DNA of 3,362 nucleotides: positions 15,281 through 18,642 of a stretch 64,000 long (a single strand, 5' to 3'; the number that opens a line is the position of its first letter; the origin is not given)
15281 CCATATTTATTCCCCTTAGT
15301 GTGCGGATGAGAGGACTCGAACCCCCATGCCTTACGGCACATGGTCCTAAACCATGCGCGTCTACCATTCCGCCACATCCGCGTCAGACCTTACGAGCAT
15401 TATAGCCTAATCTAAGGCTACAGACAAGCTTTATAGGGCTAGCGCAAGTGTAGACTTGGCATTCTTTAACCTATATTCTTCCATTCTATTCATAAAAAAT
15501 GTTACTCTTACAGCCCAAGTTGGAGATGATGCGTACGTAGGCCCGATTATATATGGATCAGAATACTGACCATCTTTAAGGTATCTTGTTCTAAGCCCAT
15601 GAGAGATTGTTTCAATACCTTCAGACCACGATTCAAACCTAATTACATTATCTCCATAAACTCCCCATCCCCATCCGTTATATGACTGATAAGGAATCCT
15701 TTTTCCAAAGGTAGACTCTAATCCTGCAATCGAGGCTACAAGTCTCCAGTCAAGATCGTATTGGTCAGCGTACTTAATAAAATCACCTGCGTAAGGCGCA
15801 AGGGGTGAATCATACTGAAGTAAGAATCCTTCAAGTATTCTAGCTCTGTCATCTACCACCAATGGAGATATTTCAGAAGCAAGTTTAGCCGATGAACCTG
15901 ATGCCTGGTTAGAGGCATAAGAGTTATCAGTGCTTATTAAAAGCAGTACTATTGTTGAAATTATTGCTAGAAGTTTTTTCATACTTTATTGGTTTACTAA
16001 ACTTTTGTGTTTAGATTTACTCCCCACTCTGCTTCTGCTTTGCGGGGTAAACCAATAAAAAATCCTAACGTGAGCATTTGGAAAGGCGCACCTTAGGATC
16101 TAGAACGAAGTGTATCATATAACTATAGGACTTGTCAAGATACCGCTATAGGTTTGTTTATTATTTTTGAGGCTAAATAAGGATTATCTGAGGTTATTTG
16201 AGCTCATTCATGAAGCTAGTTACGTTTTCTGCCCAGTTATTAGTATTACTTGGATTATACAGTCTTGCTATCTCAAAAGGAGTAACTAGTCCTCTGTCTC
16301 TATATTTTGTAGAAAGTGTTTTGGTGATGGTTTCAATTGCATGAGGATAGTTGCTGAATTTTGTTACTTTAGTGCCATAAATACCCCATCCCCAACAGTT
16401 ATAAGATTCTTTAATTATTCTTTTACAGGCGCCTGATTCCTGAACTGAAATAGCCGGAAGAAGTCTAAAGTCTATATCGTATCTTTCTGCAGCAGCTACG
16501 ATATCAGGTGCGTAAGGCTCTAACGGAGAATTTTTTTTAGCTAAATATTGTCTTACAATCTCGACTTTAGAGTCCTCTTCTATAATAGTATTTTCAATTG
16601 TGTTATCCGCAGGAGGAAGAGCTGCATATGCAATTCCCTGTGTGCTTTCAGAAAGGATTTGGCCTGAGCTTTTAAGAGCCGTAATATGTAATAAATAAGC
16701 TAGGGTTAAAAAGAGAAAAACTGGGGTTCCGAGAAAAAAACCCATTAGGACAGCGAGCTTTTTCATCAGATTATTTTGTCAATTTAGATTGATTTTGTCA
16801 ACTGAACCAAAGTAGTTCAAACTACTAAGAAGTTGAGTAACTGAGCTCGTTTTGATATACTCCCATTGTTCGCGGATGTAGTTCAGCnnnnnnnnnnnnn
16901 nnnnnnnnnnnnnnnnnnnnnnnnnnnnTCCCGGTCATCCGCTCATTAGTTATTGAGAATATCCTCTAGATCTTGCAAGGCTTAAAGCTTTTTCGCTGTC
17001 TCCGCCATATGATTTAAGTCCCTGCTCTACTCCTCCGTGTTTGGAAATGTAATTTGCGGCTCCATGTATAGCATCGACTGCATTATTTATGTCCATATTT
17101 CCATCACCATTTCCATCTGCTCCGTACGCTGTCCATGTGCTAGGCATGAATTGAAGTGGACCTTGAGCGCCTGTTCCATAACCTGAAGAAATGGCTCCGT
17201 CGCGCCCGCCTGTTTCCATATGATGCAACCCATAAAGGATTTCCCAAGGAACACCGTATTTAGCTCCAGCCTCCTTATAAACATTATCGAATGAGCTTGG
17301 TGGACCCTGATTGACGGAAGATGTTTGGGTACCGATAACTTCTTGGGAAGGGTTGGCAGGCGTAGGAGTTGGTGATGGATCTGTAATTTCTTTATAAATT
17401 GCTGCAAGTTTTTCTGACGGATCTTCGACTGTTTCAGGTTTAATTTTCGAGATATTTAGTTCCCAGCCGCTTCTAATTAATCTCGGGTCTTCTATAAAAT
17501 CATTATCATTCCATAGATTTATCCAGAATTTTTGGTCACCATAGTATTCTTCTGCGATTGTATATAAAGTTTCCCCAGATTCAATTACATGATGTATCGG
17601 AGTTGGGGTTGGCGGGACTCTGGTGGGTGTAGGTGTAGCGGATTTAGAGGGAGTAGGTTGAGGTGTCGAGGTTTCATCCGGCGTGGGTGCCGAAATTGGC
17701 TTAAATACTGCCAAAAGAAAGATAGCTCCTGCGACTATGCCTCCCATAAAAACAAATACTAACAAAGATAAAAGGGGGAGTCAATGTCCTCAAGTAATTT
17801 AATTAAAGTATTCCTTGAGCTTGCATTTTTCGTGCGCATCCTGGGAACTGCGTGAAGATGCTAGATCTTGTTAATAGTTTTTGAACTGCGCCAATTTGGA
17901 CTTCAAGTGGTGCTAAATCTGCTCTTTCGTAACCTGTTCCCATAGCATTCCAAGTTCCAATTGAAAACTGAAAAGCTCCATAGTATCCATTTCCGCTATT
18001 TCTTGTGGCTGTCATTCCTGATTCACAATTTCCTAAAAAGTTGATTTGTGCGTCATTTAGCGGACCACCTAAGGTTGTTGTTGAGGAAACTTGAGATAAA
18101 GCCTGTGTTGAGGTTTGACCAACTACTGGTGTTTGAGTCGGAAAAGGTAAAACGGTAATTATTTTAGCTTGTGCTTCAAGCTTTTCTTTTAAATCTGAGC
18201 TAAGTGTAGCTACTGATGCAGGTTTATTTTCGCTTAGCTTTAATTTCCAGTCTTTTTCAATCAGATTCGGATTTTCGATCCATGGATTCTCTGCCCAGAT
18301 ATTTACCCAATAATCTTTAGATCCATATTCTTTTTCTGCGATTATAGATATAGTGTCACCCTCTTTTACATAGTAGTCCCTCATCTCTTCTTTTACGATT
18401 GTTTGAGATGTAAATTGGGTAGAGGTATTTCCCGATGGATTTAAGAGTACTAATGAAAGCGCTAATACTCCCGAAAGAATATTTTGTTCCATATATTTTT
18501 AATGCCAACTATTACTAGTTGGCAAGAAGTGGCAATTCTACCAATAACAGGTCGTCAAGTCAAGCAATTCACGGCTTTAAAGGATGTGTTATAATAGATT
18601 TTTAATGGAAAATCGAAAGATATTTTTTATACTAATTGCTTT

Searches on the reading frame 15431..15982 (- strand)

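Call 79: search_protein_families(library=pfam, proteins=[window:15431-15982:-], max_evalue=0.001)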
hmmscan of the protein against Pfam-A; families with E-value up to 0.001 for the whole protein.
window:15431-15982:- (183 aa): 1 family
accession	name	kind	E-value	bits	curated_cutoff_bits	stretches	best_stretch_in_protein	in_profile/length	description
PF01832.25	Glucosaminidase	-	0.00021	22.4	30.2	1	67-168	3-122/123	Mannosyl-glycoprotein endo-beta-N-acetylglucosaminidase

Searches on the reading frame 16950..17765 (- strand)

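Call 79: search_protein_families(library=pfam, proteins=[window:16950-17765:-], max_evalue=0.001)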
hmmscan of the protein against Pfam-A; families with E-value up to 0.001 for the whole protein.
window:16950-17765:- (271 aa): 2 families
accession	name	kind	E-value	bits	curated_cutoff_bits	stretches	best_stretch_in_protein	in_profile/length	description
PF13406.11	SLT_2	-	1.1e-15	58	24.3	1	198-244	153-200/292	Transglycosylase SLT domain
PF01464.25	SLT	-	5.4e-09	36.1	21.3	1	163-243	3-79/117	Transglycosylase SLT domain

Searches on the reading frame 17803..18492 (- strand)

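Call 79: search_protein_families(library=pfam, proteins=[window:17803-18492:-], max_evalue=0.001)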
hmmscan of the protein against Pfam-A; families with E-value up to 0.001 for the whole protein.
window:17803-18492:- (229 aa): 1 family
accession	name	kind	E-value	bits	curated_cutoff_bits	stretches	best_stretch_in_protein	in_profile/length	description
PF06737.19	Transglycosylas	-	1.5e-12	48.4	27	1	150-210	7-69/77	Transglycosylase-like domain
